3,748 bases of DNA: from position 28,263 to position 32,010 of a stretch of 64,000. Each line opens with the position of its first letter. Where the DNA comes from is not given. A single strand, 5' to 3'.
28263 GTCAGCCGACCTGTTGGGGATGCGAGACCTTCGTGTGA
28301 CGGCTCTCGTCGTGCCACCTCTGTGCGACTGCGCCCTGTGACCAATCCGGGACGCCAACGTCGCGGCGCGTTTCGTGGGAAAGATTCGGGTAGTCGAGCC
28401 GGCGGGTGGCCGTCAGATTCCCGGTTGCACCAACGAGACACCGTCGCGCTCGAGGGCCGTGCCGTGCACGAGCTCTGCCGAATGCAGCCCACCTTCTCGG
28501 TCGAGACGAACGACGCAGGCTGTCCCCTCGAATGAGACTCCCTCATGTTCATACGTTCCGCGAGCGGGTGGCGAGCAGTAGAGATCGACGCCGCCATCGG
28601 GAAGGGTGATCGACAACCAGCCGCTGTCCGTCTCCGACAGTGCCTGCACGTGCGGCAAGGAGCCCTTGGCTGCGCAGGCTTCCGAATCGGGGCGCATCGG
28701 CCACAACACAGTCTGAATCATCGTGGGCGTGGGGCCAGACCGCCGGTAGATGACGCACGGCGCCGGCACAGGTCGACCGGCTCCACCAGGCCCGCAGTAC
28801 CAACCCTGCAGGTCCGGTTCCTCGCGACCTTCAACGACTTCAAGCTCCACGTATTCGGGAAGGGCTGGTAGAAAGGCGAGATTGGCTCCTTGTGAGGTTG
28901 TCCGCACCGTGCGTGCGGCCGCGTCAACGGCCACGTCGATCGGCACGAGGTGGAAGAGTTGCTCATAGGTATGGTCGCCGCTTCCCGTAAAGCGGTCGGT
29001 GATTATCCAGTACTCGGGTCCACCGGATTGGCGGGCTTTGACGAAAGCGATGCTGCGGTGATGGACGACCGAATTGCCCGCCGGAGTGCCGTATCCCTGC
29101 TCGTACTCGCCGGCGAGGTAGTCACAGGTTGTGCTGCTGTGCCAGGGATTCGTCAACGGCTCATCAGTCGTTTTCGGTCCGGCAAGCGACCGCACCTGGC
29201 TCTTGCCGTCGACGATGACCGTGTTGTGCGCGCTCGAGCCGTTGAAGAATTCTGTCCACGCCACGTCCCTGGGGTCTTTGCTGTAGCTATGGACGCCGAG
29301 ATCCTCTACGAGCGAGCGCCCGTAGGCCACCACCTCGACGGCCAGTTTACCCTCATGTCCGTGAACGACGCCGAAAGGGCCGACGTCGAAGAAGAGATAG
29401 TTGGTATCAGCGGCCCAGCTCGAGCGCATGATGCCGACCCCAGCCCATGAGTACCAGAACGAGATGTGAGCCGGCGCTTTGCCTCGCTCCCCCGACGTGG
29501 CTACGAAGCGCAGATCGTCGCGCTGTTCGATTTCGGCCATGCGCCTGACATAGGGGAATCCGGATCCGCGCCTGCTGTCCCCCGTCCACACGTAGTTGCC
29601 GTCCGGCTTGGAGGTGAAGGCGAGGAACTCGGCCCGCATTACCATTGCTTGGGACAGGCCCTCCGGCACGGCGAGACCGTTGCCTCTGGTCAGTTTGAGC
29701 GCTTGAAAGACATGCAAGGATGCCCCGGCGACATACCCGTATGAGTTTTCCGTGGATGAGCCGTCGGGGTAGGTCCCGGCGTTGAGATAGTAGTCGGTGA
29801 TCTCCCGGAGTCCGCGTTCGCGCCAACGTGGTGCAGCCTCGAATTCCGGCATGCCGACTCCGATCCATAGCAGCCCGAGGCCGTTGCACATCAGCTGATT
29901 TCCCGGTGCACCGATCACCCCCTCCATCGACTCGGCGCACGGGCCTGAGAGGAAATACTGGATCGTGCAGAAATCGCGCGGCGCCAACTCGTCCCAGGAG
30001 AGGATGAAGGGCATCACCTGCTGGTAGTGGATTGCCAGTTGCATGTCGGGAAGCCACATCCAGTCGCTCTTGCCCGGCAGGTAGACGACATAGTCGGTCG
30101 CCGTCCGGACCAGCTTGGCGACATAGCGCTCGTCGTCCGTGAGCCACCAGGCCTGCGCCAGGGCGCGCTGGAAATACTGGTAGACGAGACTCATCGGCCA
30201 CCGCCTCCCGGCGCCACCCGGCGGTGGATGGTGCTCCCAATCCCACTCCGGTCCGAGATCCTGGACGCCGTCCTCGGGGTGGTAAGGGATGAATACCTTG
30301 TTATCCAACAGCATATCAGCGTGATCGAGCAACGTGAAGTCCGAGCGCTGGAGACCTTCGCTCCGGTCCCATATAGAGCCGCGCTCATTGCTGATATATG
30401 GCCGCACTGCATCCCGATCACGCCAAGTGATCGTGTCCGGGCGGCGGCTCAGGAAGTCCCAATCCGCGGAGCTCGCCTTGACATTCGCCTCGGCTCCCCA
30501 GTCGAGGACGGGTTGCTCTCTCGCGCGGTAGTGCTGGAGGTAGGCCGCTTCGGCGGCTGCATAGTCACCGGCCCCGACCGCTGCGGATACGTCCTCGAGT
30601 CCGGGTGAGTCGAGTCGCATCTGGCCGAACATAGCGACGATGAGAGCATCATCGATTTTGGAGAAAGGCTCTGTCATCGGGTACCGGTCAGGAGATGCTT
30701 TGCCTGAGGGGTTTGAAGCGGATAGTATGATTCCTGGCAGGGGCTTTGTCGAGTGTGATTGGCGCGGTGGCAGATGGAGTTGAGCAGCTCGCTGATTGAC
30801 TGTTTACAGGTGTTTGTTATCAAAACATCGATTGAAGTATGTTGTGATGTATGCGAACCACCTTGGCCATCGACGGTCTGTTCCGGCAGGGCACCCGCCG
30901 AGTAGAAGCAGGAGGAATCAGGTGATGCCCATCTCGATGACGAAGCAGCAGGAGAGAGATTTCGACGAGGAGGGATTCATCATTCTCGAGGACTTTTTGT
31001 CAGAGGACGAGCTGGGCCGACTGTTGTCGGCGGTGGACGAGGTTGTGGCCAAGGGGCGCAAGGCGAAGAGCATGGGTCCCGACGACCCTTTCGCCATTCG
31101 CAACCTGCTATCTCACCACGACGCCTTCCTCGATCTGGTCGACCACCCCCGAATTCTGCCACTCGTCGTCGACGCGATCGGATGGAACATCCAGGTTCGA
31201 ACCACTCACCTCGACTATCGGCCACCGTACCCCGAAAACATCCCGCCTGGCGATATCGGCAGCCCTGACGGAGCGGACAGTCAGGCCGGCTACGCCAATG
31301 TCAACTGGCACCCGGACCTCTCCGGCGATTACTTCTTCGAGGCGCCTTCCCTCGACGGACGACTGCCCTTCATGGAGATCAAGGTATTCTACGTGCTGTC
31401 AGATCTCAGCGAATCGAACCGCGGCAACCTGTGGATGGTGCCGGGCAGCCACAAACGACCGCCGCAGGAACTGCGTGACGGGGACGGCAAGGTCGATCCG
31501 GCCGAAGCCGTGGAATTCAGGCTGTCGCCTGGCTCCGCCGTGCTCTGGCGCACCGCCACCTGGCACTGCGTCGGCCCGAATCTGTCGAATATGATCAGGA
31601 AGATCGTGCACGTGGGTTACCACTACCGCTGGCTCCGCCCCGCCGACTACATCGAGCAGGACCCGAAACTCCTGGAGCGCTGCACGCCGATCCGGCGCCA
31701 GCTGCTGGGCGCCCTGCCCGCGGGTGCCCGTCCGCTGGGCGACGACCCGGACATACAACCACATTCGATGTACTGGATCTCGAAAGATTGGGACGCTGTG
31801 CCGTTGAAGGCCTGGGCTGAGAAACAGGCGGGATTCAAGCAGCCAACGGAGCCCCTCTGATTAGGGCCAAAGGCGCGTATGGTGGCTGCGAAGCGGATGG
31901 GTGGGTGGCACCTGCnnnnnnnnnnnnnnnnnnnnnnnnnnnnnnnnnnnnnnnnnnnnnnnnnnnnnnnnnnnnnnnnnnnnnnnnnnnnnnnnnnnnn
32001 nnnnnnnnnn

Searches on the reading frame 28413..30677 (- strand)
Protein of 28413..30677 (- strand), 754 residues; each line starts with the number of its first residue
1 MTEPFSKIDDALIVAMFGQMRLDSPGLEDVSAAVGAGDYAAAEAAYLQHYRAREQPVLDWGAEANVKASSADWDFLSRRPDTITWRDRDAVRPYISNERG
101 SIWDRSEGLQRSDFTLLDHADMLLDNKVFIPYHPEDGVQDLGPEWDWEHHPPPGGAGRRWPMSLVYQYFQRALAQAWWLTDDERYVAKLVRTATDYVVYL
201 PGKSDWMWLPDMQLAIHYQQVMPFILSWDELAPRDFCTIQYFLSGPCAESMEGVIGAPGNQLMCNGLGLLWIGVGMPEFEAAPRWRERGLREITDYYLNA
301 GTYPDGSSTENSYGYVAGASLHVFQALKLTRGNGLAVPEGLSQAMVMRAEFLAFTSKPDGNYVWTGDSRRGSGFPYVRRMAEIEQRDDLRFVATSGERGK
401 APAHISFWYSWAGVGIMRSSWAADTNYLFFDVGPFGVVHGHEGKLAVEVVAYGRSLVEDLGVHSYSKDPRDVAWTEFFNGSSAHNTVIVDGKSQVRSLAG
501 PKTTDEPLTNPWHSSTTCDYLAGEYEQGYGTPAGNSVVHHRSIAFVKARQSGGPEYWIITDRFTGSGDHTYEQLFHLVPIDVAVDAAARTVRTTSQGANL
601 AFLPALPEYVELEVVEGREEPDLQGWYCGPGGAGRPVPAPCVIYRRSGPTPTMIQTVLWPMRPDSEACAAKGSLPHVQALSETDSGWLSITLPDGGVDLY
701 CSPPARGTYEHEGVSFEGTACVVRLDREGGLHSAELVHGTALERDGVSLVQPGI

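Call 13: search_protein_families(library=pfam, proteins=[window:28413-30677:-], max_evalue=0.001)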
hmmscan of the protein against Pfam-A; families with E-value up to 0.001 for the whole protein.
window:28413-30677:- (754 aa): 2 families
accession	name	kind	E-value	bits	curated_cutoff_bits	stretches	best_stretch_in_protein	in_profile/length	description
PF07940.18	Hepar_II_III_C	-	1.3e-25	90.7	24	1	416-602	16-192/237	Heparinase II/III-like, C-terminal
PF16889.11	Hepar_II_III_N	-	2e-21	77.1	22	1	17-372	2-317/340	Heparinase II/III N-terminus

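Call 73: search_protein_families(library=ncbifam, proteins=[window:28413-30677:-], max_evalue=0.01)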
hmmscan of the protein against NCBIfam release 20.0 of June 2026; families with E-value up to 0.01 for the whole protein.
window:28413-30677:- (754 aa): 2 families
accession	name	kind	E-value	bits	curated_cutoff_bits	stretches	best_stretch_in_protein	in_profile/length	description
NF045573.1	Hepsulflyase_CFB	equivalog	3.8e-25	88.2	700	1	137-600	106-559/651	heparin-sulfate lyase HepC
NF045572.1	Hepsulflyase_bctds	equivalog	4.7e-16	58.6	600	2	257-598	257-609/706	heparin-sulfate lyase HepC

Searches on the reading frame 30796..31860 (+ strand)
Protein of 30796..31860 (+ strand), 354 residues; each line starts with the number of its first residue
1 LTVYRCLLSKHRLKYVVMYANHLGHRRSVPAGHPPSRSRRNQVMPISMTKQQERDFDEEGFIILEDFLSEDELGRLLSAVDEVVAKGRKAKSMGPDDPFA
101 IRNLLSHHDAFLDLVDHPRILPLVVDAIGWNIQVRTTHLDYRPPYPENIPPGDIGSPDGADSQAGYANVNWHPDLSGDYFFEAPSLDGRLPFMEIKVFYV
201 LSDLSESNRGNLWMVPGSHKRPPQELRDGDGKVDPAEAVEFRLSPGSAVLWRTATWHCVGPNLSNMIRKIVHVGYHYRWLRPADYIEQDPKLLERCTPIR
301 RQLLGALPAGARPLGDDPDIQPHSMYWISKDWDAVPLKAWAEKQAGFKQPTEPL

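Call 14: search_protein_families(library=pfam, proteins=[window:30796-31860:+], max_evalue=0.001)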
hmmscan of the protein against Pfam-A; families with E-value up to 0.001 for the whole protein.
window:30796-31860:+ (354 aa): 1 family
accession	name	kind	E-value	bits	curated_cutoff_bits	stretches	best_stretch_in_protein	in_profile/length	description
PF05721.19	PhyH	-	1.8e-15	58.2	22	1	56-269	1-212/213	Phytanoyl-CoA dioxygenase (PhyH)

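Call 73: search_protein_families(library=ncbifam, proteins=[window:30796-31860:+], max_evalue=0.01)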
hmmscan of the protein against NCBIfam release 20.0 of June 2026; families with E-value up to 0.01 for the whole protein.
window:30796-31860:+ (354 aa): 2 families
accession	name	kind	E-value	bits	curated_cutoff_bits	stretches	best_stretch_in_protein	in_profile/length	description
TIGR02408.1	ectoine_ThpD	equivalog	0.00018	21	336.5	0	48-144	17-119/277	ectoine hydroxylase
TIGR01762.1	chlorin-enz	subfamily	0.0061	15.9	226.3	0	228-280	198-247/288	chlorinating enzyme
